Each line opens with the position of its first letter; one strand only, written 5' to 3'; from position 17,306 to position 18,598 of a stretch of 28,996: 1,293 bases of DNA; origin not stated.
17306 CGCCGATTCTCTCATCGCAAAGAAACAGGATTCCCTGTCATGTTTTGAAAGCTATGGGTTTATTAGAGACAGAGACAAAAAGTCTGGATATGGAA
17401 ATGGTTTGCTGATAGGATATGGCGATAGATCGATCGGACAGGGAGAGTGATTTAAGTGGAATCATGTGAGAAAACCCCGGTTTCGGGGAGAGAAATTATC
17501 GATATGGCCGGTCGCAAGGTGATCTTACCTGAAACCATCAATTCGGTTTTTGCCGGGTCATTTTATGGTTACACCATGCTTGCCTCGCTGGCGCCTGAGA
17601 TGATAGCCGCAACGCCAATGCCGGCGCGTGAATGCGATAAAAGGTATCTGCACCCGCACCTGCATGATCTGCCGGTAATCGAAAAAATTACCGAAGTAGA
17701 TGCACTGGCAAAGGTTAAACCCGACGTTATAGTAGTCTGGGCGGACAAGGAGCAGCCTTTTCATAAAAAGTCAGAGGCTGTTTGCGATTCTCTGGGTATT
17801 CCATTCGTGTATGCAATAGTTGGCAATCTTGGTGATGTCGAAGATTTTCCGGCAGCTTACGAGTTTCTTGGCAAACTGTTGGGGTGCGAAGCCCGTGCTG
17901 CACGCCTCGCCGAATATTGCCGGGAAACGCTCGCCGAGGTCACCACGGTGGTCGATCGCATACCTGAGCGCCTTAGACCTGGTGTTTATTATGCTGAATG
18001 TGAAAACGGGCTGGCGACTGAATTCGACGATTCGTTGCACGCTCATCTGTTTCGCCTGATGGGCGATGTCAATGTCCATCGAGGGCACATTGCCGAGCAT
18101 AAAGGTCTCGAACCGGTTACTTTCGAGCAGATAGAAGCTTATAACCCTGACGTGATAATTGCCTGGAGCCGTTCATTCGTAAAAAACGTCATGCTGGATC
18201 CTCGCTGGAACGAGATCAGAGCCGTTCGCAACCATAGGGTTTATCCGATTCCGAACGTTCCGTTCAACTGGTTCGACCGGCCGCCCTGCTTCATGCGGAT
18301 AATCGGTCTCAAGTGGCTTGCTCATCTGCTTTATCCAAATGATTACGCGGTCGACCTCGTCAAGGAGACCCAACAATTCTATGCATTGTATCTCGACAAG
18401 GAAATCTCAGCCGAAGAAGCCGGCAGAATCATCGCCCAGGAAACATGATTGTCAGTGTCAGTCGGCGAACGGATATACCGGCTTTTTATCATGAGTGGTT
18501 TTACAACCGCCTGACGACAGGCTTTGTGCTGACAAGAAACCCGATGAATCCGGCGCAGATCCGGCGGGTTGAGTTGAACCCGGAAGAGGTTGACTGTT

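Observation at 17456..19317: Cytoplasmic 'periplasmic-binding-protein' fold protein translationally coupled to a DUF1848 protein with radical-SAM-like CX3CX2C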

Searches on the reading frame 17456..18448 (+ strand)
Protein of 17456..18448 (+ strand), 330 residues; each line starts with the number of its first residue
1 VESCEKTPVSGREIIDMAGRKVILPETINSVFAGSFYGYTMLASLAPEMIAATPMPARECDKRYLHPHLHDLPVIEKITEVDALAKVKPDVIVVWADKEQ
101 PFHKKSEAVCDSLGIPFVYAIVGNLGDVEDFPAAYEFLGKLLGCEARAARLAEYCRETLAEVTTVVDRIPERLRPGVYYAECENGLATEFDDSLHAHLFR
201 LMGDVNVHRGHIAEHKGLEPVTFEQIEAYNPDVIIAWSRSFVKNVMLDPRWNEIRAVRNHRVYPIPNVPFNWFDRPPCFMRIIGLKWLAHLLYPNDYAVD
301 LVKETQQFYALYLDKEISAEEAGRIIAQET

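Call 3: search_protein_families(library=pfam, proteins=[window:17456-18448:+], max_evalue=0.01)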
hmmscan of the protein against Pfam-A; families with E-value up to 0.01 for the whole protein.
window:17456-18448:+ (330 aa): 1 family
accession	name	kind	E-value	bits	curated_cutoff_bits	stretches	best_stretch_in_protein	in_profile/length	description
PF01497.23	Peripla_BP_2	-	2e-15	57.3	27.5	1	81-267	51-233/235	Periplasmic binding protein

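Call 4: search_protein_families(library=ncbifam, proteins=[window:17456-18448:+], max_evalue=0.01)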
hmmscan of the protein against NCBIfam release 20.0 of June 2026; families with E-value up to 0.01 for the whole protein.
window:17456-18448:+ (330 aa): 3 families
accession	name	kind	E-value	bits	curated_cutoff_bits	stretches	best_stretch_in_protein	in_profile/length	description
NF010649.0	PRK14048.1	equivalog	3.7e-06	26.3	374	1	41-238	72-270/374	ferrichrome/ferrioxamine B periplasmic transporter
TIGR03659.1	IsdE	equivalog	0.00015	21.1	298.65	1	192-271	189-273/292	heme ABC transporter substrate-binding protein IsdE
NF008501.1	PRK11411.1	subfamily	0.0044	16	320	0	81-263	94-267/303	Fe(3+) dicitrate ABC transporter substrate-binding protein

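Call 8: search_solved_structures(query=window:17456-18448:+, max_evalue=0.01)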
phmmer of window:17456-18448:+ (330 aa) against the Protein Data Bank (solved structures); distinct sequences matched with E-value up to 0.01: 11.
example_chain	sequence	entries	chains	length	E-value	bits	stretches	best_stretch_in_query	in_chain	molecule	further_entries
4pag_A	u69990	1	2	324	3.3e-52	181.5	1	12-321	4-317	Periplasmic binding protein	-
4ovk_A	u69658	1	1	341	2.9e-15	60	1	82-322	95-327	Periplasmic binding protein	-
2etv_A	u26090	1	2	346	1e-09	41.8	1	16-322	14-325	iron(III) ABC transporter, periplasmic iron-binding protein, putative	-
4mo9_A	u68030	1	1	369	5.5e-09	39.4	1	33-236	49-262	Periplasmic binding protein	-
3psa_A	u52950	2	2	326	1.1e-08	38.4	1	210-311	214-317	protein HI_1472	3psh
4hn9_A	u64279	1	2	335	2.8e-07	33.8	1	14-304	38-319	Iron complex transport system substrate-binding protein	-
9ht5_A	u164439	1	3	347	6.6e-06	29.3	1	13-236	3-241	Periplasmic substrate-binding transport protein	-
9hrj_A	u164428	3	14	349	6.6e-06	29.3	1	13-236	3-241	Periplasmic substrate-binding transport protein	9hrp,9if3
6b2x_A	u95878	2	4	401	9e-06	28.8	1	13-236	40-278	Solute-binding periplasmic protein of iron/siderophore ABC transporter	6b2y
4ls3_A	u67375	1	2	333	0.003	20.6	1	217-287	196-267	Nickel (III) ABC transporter, periplasmic iron-bindin gprotein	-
4ino_A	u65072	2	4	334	0.0032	20.5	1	217-287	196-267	Nickel (II) ABC transporter, periplasmic nickel-binding protein | Iron (III) ABC transporter, periplasmic iron-binding protein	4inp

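Call 14: find_homologous_proteins(query=window:17456-18448:+, max_evalue=0.00001)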
Query window:17456-18448:+ (330 aa): 472 proteins with E <= 0.00001 among 3253 candidates; the best 120 are listed.
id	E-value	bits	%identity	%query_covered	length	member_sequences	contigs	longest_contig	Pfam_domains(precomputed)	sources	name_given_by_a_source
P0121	4.4e-202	689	88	100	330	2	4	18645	PF01497.24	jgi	-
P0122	2.9e-199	680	88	100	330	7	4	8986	PF01497.24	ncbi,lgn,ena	-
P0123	4.1e-195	666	85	100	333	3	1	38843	PF01497.24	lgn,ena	-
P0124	4.3e-185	633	86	95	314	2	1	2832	PF01497.24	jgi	-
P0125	2.7e-169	581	73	99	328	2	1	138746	PF01497.24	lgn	-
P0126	1.0e-167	576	72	100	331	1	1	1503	PF01497.24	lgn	-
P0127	1.9e-166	572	71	100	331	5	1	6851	PF01497.24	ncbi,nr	ncbi:MAG TPA: ABC transporter substrate-binding protein [Candidatus Riflebacteria bacterium]|nr:ABC 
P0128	8.6e-159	547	70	100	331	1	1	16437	PF01497.24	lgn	-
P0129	5.6e-157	541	67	100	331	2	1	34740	PF01497.24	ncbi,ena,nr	ncbi:MAG: ABC transporter substrate-binding protein [Candidatus Riflebacteria bacterium]|nr:ABC tran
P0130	2.3e-151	522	67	99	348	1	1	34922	PF01497.24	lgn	-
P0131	2.8e-149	515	68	97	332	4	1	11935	PF01497.24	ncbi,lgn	-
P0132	1.0e-145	504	65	100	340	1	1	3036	PF01497.24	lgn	-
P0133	5.7e-145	501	63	97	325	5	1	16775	PF01497.24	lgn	-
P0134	2.7e-140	486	63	95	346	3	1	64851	PF01497.24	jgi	-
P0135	6.6e-140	485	60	99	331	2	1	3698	PF01497.24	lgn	-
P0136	2.0e-139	483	62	96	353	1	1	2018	PF01497.24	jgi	-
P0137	1.6e-128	447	64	88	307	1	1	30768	PF01497.24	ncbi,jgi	jgi:iron complex transport system substrate-binding protein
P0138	6.4e-120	419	56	96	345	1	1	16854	PF01497.24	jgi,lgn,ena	-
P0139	2.0e-119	417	57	96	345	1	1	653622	PF01497.24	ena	-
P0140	2.9e-119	417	58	96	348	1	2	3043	PF01497.24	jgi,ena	-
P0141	3.8e-116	407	55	96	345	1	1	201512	PF01497.24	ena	-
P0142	1.1e-115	405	56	96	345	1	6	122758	PF01497.24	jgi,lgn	jgi:iron complex transport system substrate-binding protein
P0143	1.1e-115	405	55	97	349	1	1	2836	PF01497.24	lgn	-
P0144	1.5e-115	405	56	96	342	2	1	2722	PF01497.24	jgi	jgi:iron complex transport system substrate-binding protein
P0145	4.8e-115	403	56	96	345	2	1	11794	PF01497.24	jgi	jgi:iron complex transport system substrate-binding protein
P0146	5.5e-114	399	53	97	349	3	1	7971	PF01497.24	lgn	-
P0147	6.3e-114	399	56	94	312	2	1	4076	PF01497.24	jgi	-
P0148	3.4e-113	397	53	96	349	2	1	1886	PF01497.24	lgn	-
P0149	9.0e-113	395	51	99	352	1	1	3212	PF01497.24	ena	-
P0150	1.4e-112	395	55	97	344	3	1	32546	PF01497.24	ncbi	ncbi:ABC transporter substrate-binding protein [Desulfosarcina cetonica]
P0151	2.5e-112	394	56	96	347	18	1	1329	PF01497.24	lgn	-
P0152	4.6e-112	393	56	96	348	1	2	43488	PF01497.24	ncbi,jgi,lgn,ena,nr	ncbi:MAG: ABC transporter substrate-binding protein [Syntrophales bacterium]|jgi:iron complex transp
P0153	1.5e-111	391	55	96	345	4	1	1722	PF01497.24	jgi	jgi:iron complex transport system substrate-binding protein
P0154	2.0e-111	391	52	97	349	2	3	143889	PF01497.24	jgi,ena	-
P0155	5.5e-111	390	56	96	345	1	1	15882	PF01497.24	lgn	-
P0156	6.1e-111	389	55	96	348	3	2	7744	PF01497.24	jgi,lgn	-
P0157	8.3e-111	389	54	96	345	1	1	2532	PF01497.24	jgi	-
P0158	9.3e-111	389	52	99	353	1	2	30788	PF01497.24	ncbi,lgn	-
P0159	3.8e-110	387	55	97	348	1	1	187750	PF01497.24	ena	-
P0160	4.0e-110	387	53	97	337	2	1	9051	PF01497.24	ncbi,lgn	-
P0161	7.4e-110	386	52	99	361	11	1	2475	PF01497.24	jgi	-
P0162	7.7e-110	386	52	99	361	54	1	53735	PF01497.24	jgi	-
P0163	1.4e-109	385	54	96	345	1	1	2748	PF01497.24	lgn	-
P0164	3.1e-109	384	53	97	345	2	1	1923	PF01497.24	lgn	-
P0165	8.4e-109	382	62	80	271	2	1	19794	PF01497.24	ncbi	ncbi:MAG: ABC transporter substrate-binding protein [Candidatus Rifleibacteriota bacterium]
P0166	8.7e-109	382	52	95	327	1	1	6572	PF01497.24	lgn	-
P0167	1.0e-106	376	51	96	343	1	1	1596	PF01497.24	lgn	-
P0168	2.9e-106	374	51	95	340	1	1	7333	PF01497.24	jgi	jgi:iron complex transport system substrate-binding protein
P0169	1.3e-105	372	52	97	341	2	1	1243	PF01497.24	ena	-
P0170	5.0e-105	370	50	98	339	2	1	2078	PF01497.24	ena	-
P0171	9.4e-104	366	51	97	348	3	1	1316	PF01497.24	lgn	-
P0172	1.6e-103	365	51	97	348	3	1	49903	PF01497.24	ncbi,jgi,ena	ncbi:MAG: ABC transporter substrate-binding protein [Pedobacter sp.]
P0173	2.8e-103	364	51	96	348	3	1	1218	PF01497.24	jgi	jgi:iron complex transport system substrate-binding protein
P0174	3.7e-102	361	51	97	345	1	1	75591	PF01497.24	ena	-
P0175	2.9e-101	358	50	97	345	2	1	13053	PF01497.24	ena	-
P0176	3.6e-101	357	50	96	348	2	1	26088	PF01497.24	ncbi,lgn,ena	-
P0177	5.2e-98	347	50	96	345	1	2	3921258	PF01497.24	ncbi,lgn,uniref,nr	ncbi:ABC transporter substrate-binding protein [Geobacter sp. AOG2]|uniref:ABC transporter substrate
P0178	1.2e-96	342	51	92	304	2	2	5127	PF01497.24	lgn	-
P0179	3.1e-95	338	47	97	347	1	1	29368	PF01497.24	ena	-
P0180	4.1e-95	337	53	84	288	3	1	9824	PF01497.24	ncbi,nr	ncbi:MAG: ABC transporter substrate-binding protein, partial [Candidatus Riflebacteria bacterium]|nr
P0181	3.3e-94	334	48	96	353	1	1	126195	PF01497.24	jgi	jgi:iron complex transport system substrate-binding protein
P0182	9.9e-94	333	49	97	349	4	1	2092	PF01497.24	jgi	jgi:iron complex transport system substrate-binding protein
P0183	1.9e-93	332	48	97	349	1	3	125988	PF01497.24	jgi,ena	jgi:iron complex transport system substrate-binding protein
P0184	3.6e-93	331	48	96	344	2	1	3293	PF01497.24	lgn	-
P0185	1.1e-92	329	48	96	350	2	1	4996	PF01497.24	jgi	jgi:iron complex transport system substrate-binding protein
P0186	1.3e-92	329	49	92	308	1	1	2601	PF01497.24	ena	-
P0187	2.0e-92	329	49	91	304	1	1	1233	PF01497.24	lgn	-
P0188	2.0e-92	329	47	96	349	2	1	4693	PF01497.24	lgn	-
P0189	2.8e-92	328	47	96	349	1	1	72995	PF01497.24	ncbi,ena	-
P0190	3.6e-92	328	49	95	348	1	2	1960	PF01497.24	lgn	-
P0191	1.0e-91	326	49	92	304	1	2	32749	PF01497.24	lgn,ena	-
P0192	2.3e-91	325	46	97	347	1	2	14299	PF01497.24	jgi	jgi:iron complex transport system substrate-binding protein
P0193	4.5e-91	324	45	97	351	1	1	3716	PF01497.24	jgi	jgi:iron complex transport system substrate-binding protein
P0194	5.2e-91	324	47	96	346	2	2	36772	PF01497.24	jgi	jgi:iron complex transport system substrate-binding protein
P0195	5.7e-91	324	46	97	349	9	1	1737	PF01497.24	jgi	jgi:iron complex transport system substrate-binding protein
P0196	6.4e-91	324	46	96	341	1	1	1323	PF01497.24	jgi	jgi:iron complex transport system substrate-binding protein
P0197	6.5e-91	324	46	96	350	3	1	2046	PF01497.24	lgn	-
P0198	2.3e-90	322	46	95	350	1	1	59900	PF01497.24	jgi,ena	jgi:iron complex transport system substrate-binding protein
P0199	3.0e-90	321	46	96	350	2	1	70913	PF01497.24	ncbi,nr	ncbi:MAG: High-affinity heme uptake system protein IsdE precursor [Syntrophorhabdus sp. PtaU1.Bin058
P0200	3.1e-90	321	45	97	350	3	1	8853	PF01497.24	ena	-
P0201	4.9e-90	321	47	96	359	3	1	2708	PF01497.24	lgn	-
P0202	5.2e-90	321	47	96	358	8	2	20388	PF01497.24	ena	-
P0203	5.3e-90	321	47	97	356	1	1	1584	PF01497.24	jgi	jgi:iron complex transport system substrate-binding protein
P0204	8.2e-90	320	48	92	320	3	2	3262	PF01497.24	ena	-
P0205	1.2e-89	319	45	98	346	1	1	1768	PF01497.24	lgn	-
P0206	1.8e-89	319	48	96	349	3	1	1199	PF01497.24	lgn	-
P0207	8.0e-89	317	46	95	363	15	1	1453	PF01497.24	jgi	-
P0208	9.4e-89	316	47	96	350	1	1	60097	PF01497.24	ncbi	ncbi:MAG: ABC transporter substrate-binding protein [Smithella sp.]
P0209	9.8e-89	316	47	96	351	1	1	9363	PF01497.24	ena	-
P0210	1.1e-88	316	47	92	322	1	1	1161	PF01497.24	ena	-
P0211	1.2e-88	316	47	96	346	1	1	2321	PF01497.24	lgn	-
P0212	1.6e-88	316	52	68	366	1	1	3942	PF01497.24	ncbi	-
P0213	1.7e-88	316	47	97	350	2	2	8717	PF01497.24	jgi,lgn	-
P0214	1.7e-88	316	46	99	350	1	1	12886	PF01497.24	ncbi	-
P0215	3.5e-88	315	46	96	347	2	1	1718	PF01497.24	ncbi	-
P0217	8.2e-88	313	45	99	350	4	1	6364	PF01497.24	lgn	-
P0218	9.8e-88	313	46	96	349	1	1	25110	PF01497.24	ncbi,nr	ncbi:MAG: ABC transporter substrate-binding protein [Syntrophus sp. (in: bacteria)]|nr:ABC transport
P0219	1.3e-87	313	45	96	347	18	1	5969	PF01497.24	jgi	-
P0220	1.6e-87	312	41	92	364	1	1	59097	PF01497.24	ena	-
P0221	1.9e-87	312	44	99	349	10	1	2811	PF01497.24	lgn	-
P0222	1.9e-87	312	47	91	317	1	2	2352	PF01497.24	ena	-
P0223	2.1e-87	312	44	98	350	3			PF01497.24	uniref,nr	uniref:Fe/B12 periplasmic-binding domain-containing protein n=2 Tax=Desulfobacterium TaxID=2295 RepI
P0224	2.2e-87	312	45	96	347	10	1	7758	PF01497.24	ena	-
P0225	3.9e-87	311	47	92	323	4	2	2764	PF01497.24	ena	-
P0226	4.5e-87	311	43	92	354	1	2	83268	PF01497.24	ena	-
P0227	6.0e-87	311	45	96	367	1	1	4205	PF01497.24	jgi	jgi:iron complex transport system substrate-binding protein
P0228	1.1e-86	310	45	96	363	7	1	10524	PF01497.24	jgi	-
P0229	1.1e-86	310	49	92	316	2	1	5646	PF01497.24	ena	-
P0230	1.3e-86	309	47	92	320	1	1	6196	PF01497.24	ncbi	-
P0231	1.5e-86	309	44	92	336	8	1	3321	PF01497.24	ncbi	-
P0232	2.2e-86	309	45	92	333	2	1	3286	PF01497.24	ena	-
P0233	2.4e-86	309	43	96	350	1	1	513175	PF01497.24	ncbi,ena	-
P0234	3.4e-86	308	46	97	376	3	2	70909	PF01497.24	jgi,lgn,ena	-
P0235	3.6e-86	308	44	97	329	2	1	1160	PF01497.24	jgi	jgi:iron complex transport system substrate-binding protein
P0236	1.2e-85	306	47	92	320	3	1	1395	PF01497.24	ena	-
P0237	1.6e-85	306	42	92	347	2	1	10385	PF01497.24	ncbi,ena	-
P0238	1.6e-85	306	43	99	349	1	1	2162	PF01497.24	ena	-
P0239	5.3e-85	304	45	92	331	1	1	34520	PF01497.24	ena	-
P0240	6.7e-85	304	45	92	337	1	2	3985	PF01497.24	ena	-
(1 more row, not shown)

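Call 17: find_encoding_contigs(protein=P0158, flank=8000, max_places=3)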
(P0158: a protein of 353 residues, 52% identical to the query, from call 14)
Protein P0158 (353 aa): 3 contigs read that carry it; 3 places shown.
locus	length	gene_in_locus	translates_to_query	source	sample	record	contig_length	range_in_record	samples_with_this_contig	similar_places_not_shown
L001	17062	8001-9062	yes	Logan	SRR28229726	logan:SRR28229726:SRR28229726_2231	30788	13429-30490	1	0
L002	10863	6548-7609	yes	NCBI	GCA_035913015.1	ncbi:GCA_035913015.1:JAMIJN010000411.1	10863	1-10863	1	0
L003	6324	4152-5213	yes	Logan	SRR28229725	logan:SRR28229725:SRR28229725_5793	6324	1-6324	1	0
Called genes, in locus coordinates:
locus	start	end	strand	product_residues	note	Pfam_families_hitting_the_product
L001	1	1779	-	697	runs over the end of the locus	-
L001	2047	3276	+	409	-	PF13485:Peptidase_MA_2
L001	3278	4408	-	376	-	-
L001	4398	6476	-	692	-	PF07556:DUF1538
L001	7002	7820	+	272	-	-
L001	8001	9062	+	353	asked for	PF01497:Peripla_BP_2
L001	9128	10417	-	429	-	-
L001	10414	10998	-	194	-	-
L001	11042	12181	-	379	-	PF00691:OmpA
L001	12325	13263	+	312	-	PF08902:DUF1848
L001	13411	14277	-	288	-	PF13483:Lactamase_B_3, PF12706:Lactamase_B_2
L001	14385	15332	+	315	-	PF01965:DJ-1_PfpI, PF00165:HTH_AraC (faint), PF12833:HTH_18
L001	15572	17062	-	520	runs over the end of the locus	PF12796:Ank_2, PF13606:Ank_3 (faint), PF00023:Ank (faint), PF13637:Ank_4 (faint), PF13857:Ank_5 (faint), PF12796:Ank_2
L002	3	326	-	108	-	?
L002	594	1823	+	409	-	PF13485:Peptidase_MA_2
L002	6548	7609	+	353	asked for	PF01497:Peripla_BP_2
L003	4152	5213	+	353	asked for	PF01497:Peripla_BP_2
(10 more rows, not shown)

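Call 18: find_encoding_contigs(protein=P0226, flank=8000, max_places=3)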
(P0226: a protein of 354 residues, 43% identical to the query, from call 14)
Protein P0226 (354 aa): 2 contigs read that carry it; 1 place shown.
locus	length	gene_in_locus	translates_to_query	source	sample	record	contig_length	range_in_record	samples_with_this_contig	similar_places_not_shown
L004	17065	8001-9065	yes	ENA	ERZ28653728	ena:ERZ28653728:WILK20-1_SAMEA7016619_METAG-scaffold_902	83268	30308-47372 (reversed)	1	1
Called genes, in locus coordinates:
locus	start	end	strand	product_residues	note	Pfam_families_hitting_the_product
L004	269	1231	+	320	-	PF01497:Peripla_BP_2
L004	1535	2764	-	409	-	PF01637:ATPase_2, PF13173:AAA_14, PF13635:DUF4143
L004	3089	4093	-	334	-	PF03453:MoeA_N, PF00994:MoCF_biosynth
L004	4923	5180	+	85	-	PF04221:RelB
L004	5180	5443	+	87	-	PF06769:YoeB_toxin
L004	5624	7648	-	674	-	PF07715:Plug, PF00593:TonB_dep_Rec_b-barrel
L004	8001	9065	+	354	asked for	PF01497:Peripla_BP_2 (faint)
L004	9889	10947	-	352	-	PF01497:Peripla_BP_2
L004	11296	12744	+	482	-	-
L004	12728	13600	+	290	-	-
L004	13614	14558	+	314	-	-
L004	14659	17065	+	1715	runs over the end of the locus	-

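Call 19: find_encoding_contigs(protein=P0125, flank=8000, max_places=2)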
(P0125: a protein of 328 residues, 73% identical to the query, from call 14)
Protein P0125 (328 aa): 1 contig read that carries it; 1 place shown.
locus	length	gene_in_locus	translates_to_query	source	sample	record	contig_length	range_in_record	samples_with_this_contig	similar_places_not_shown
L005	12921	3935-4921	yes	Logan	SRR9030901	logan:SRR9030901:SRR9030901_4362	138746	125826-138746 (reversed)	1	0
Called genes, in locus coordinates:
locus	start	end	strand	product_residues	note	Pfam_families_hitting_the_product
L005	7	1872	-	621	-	PF14022:DUF4238 (weak)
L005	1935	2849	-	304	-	PF11185:DUF2971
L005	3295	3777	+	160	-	PF00293:NUDIX, PF14815:NUDIX_4 (weak)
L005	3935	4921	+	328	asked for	PF01497:Peripla_BP_2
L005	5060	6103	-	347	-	PF01497:Peripla_BP_2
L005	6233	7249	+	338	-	PF01032:FecCD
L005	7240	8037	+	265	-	PF00005:ABC_tran, PF02463:SMC_N (faint), PF13304:AAA_21 (faint)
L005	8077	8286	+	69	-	PF03459:TOBE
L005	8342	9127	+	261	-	PF13938:DUF4213 (weak), PF04016:DUF364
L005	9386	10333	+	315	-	-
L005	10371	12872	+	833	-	PF10101:DUF2339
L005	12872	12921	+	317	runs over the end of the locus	PF01435:Peptidase_M48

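Call 20: find_encoding_contigs(protein=P0134, flank=8000, max_places=2)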
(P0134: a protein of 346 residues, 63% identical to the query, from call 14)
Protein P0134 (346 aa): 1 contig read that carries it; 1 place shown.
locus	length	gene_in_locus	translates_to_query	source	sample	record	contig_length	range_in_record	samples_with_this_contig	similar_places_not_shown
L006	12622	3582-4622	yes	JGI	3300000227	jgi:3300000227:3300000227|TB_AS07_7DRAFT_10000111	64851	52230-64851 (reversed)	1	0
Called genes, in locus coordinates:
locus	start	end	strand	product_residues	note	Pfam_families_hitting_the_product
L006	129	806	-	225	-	PF03167:UDG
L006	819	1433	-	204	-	PF07929:PRiA4_ORF3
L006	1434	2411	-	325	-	PF01145:Band_7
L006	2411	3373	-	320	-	PF01145:Band_7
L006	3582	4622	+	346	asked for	PF01497:Peripla_BP_2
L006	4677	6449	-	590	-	PF00664:ABC_membrane, PF00005:ABC_tran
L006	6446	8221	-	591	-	PF00664:ABC_membrane, PF00005:ABC_tran, PF02463:SMC_N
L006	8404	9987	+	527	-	-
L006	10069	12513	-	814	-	PF00326:Peptidase_S9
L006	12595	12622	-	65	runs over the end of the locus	-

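Call 42: find_encoding_contigs(protein=P0128, flank=6000, max_places=2)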
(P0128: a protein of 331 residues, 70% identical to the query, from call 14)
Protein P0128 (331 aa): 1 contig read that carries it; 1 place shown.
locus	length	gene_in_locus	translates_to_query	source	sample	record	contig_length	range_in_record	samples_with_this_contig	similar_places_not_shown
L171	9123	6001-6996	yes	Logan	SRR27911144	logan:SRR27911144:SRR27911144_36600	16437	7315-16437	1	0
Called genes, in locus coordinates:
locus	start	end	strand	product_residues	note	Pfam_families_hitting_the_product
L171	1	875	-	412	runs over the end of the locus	PF00464:SHMT, PF00155:Aminotran_1_2, PF00266:Aminotran_5 (faint), PF01212:Beta_elim_lyase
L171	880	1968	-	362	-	PF01571:GCV_T, PF08669:GCV_T_C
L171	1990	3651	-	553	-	PF01268:FTHFS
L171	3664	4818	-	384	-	PF00266:Aminotran_5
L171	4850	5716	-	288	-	PF00763:THF_DHG_CYH, PF02882:THF_DHG_CYH_C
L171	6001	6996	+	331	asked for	PF01497:Peripla_BP_2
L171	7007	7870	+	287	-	PF08902:DUF1848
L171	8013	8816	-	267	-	-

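Call 43: find_encoding_contigs(protein=P0131, flank=6000, max_places=2)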
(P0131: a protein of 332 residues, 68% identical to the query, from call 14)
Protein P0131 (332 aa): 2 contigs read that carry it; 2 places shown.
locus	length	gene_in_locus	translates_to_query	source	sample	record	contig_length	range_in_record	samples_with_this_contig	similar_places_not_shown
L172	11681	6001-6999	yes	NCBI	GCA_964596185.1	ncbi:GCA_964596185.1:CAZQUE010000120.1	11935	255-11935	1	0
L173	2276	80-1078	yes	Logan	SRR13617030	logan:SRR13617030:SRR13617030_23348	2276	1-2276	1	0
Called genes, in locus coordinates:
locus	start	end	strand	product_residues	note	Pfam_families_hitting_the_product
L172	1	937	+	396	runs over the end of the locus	?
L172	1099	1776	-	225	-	PF03167:UDG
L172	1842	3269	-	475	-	PF00474:SSF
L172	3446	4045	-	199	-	PF07929:PRiA4_ORF3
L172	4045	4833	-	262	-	PF01145:Band_7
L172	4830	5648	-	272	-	PF01145:Band_7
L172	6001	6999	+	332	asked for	PF01497:Peripla_BP_2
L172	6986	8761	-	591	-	PF00664:ABC_membrane, PF00005:ABC_tran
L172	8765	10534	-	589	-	PF00664:ABC_membrane, PF00005:ABC_tran, PF02463:SMC_N (weak)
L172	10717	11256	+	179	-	PF13302:Acetyltransf_3, PF00583:Acetyltransf_1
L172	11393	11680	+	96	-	?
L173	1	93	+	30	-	?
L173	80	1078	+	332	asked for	PF01497:Peripla_BP_2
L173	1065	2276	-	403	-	?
